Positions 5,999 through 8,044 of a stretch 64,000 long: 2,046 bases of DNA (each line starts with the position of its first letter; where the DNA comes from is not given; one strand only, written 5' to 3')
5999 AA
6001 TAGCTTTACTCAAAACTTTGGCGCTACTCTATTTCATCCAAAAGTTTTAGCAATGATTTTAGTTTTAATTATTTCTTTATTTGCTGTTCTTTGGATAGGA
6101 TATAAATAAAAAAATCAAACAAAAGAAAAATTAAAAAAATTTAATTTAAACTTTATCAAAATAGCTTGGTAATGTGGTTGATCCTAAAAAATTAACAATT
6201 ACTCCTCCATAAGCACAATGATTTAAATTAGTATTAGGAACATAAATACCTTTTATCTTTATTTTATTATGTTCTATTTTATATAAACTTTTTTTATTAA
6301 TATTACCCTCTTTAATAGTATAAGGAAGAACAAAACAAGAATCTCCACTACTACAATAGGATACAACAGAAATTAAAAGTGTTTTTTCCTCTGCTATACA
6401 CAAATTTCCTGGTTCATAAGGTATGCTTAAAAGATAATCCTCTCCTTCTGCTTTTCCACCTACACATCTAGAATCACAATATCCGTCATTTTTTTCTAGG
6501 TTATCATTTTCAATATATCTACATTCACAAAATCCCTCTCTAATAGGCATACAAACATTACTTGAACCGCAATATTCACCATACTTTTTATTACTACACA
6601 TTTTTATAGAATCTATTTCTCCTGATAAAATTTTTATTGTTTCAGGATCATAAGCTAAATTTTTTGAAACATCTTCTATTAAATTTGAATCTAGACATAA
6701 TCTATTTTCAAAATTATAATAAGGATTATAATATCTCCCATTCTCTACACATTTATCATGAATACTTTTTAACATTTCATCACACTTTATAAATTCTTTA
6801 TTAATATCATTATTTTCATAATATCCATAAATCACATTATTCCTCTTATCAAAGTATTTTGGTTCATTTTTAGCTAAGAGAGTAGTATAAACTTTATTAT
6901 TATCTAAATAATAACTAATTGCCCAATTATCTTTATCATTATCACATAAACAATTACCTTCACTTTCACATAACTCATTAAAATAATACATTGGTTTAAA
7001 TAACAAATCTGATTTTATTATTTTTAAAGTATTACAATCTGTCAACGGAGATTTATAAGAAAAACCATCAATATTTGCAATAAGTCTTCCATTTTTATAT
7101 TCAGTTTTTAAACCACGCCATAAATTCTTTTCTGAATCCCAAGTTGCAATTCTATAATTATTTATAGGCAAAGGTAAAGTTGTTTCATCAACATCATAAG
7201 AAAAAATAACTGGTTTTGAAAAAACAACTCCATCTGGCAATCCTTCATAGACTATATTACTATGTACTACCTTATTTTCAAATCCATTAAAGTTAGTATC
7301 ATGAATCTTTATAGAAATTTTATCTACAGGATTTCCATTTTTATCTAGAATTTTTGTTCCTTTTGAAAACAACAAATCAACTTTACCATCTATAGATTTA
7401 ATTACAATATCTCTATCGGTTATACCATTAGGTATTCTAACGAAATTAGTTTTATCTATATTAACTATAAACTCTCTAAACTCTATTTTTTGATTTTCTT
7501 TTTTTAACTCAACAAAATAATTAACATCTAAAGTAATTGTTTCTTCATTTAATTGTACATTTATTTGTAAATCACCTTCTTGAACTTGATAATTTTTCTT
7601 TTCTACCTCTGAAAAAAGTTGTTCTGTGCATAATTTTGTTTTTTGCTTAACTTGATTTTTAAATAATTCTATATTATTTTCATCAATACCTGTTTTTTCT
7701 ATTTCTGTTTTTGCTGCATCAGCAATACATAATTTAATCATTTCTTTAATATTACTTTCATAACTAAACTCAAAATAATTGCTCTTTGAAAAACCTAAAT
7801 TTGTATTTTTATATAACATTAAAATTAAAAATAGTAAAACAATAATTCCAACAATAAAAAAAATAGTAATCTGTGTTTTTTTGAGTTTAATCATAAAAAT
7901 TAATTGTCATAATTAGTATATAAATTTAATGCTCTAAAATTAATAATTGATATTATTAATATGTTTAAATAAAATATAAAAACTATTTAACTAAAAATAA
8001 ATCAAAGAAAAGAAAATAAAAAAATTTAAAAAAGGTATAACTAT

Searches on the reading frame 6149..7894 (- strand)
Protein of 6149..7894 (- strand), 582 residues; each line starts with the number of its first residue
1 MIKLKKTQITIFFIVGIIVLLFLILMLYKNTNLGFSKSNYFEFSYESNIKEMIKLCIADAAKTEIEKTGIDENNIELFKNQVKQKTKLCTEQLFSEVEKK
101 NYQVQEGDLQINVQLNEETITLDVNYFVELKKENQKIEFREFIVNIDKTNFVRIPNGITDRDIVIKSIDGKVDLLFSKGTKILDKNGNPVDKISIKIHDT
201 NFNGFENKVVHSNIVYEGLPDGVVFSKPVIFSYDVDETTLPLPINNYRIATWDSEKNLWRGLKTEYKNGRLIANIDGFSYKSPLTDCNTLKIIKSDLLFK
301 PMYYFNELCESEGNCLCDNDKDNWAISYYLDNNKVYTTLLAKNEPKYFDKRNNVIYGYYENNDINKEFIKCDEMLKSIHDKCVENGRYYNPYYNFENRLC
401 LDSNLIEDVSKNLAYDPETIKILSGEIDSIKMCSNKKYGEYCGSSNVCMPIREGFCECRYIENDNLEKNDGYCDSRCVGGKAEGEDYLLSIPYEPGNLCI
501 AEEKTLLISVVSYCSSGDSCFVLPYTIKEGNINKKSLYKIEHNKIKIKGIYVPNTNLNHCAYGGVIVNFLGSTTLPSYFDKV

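Call 25: search_protein_families(library=pfam, proteins=[window:6149-7894:-], max_evalue=0.01)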
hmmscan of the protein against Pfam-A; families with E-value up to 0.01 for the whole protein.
window:6149-7894:- (582 aa): 0 families
